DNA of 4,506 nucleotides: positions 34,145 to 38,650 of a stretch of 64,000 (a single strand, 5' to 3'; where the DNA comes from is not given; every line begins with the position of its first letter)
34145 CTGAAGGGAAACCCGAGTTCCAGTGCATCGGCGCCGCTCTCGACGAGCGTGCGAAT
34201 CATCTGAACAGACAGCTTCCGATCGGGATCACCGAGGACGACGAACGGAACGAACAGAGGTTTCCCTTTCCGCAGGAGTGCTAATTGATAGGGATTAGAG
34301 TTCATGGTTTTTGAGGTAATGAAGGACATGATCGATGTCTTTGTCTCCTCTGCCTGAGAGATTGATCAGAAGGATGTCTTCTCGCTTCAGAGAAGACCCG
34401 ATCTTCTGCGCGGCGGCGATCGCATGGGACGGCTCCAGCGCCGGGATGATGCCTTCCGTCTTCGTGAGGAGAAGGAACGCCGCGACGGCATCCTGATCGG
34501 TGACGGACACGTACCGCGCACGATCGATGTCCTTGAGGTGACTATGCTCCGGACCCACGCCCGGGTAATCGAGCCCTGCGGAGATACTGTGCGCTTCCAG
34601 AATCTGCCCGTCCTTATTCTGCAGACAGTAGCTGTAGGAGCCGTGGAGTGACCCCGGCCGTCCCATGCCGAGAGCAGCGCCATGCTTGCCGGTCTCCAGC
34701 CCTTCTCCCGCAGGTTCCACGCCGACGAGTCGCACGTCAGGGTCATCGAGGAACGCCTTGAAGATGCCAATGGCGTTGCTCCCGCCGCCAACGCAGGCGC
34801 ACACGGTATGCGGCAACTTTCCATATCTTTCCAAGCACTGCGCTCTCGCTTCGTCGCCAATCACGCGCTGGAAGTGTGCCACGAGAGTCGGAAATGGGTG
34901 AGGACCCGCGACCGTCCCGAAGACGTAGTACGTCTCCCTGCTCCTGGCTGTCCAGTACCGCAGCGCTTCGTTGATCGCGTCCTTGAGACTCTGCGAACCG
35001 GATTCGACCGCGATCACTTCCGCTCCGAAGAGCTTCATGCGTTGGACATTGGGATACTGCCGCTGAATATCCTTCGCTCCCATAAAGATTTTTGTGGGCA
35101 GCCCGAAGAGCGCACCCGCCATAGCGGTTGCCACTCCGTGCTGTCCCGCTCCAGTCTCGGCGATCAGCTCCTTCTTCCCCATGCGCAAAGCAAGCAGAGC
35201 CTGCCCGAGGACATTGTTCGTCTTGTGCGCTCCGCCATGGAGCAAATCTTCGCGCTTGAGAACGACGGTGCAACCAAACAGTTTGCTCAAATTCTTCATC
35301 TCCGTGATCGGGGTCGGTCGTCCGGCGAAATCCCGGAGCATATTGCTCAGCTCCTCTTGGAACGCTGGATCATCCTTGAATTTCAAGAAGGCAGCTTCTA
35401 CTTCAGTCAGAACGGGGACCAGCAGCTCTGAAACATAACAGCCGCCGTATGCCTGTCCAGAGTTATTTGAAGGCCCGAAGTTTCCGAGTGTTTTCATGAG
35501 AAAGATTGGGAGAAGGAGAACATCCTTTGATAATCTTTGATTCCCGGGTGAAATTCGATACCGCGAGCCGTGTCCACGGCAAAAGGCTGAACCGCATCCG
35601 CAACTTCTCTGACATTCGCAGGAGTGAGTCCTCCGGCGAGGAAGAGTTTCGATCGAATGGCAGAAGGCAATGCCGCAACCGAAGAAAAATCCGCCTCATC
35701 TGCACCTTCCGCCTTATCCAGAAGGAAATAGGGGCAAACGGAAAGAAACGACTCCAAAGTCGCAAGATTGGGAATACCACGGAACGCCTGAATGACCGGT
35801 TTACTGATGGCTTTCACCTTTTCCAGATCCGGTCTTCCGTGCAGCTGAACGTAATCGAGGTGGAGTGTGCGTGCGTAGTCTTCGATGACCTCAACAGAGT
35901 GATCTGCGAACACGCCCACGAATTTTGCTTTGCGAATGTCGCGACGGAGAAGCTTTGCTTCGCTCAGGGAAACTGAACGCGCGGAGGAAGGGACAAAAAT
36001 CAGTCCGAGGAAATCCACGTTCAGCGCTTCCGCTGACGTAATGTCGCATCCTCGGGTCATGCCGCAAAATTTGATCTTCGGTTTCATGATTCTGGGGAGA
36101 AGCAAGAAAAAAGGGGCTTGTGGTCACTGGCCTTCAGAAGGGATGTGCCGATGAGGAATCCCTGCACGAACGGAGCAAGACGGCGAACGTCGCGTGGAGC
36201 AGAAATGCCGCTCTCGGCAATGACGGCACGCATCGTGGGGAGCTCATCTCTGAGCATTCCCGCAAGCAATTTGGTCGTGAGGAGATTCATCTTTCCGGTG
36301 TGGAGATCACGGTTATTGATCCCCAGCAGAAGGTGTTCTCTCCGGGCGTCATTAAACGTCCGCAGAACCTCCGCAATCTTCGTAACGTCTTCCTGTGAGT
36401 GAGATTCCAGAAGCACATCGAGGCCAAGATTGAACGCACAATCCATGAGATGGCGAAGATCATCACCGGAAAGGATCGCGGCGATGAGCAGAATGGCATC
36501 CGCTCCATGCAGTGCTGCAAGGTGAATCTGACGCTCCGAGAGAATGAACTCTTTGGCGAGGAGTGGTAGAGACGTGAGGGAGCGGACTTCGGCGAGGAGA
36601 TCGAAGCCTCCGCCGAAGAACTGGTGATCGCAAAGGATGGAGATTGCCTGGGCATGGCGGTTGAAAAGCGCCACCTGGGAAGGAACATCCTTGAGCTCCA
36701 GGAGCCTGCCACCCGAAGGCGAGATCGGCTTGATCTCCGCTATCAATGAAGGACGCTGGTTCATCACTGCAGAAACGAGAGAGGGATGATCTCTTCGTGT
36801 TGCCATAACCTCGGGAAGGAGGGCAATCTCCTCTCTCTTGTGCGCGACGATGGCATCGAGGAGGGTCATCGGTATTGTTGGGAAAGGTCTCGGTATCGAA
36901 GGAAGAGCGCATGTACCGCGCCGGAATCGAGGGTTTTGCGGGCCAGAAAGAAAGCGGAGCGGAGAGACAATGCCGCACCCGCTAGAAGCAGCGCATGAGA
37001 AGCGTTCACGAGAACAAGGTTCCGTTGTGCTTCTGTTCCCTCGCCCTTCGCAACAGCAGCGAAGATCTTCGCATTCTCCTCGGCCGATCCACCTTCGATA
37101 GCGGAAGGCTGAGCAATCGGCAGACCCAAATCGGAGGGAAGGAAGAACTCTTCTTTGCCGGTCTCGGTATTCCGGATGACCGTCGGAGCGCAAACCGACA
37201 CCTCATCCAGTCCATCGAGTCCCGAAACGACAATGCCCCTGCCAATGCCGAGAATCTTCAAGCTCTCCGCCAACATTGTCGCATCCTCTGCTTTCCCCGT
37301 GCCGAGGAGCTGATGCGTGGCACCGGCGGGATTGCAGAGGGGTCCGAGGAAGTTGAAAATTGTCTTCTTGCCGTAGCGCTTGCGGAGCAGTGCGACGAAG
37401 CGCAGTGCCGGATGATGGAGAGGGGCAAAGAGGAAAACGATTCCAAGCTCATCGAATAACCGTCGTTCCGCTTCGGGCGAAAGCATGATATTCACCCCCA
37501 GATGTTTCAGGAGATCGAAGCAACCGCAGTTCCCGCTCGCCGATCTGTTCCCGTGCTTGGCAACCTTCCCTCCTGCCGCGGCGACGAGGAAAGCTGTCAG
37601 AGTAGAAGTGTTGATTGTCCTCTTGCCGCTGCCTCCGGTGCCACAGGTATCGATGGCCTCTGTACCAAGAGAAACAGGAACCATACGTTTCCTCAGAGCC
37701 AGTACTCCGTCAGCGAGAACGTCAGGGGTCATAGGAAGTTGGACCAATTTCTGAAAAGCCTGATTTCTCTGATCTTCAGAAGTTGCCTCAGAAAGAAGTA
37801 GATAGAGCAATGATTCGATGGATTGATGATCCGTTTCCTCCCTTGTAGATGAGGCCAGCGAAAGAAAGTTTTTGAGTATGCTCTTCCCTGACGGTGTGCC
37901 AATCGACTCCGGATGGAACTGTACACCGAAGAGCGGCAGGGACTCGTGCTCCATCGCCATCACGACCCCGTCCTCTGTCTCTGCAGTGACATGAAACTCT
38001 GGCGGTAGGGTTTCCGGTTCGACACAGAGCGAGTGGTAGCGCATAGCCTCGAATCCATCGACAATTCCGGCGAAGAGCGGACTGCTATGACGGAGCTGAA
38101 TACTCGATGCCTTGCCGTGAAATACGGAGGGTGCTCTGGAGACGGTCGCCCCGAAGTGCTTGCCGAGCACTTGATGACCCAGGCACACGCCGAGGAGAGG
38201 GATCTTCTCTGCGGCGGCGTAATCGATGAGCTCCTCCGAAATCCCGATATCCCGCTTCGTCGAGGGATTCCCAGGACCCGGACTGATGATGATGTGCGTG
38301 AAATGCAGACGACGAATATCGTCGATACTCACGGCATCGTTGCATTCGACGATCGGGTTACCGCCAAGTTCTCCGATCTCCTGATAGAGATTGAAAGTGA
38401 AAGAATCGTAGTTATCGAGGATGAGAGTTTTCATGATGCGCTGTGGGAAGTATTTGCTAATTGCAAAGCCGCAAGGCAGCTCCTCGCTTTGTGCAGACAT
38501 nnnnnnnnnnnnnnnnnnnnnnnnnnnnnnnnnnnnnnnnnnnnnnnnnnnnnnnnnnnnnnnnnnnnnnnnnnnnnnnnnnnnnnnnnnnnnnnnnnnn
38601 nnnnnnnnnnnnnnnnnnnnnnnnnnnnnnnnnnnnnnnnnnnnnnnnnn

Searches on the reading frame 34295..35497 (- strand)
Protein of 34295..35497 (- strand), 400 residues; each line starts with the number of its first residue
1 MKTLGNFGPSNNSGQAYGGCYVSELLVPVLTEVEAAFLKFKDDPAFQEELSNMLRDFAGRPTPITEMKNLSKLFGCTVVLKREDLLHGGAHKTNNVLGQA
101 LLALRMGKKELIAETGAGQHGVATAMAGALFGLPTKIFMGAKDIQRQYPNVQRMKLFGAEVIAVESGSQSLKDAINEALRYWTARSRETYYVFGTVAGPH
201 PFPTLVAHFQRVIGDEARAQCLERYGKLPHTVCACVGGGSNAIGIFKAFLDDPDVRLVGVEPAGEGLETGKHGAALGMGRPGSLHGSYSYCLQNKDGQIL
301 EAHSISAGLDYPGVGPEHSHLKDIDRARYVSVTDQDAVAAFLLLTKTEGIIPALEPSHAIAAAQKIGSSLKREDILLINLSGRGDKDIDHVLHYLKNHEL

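Call 26: search_protein_families(library=pfam, proteins=[window:34295-35497:-], max_evalue=0.001)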
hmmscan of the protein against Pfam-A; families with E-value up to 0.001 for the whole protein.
window:34295-35497:- (400 aa): 1 family
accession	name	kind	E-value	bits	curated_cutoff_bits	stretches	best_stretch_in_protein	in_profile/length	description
PF00291.31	PALP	-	1.5e-43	149.7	35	1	58-379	4-292/295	Pyridoxal-phosphate dependent enzyme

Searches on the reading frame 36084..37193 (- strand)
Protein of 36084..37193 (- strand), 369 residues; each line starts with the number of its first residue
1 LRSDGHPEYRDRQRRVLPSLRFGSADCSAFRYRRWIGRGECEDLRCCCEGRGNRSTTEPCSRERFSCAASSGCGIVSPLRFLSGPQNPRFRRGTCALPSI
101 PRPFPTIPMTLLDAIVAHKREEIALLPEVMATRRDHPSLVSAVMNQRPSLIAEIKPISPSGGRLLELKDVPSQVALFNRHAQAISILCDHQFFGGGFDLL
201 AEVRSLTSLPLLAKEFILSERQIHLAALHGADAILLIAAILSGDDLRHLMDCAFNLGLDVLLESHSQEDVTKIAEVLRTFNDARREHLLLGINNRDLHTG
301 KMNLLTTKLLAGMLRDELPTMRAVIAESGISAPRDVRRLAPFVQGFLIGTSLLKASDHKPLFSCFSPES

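Call 26: search_protein_families(library=pfam, proteins=[window:36084-37193:-], max_evalue=0.001)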
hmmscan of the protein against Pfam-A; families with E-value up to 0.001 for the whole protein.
window:36084-37193:- (369 aa): 1 family
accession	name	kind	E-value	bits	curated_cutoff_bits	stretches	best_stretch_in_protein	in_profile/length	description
PF00218.27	IGPS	-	9.2e-52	176.2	27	1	124-359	22-248/254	Indole-3-glycerol phosphate synthase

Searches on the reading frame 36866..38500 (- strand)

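Call 26: search_protein_families(library=pfam, proteins=[window:36866-38500:-], max_evalue=0.001)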
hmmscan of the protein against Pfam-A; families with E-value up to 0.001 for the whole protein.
window:36866-38500:- (544 aa): 3 families
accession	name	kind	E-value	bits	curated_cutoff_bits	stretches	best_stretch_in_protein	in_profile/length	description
PF00591.27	Glycos_transf_3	-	3.2e-71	240.4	27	1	281-528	3-251/253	Glycosyl transferase family, a/b domain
PF00117.34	GATase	-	1.3e-51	175.4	22.8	1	26-213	1-187/190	Glutamine amidotransferase class-I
PF07722.19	Peptidase_C26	-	1.4e-13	51.5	20.5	1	78-198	85-219/219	Peptidase C26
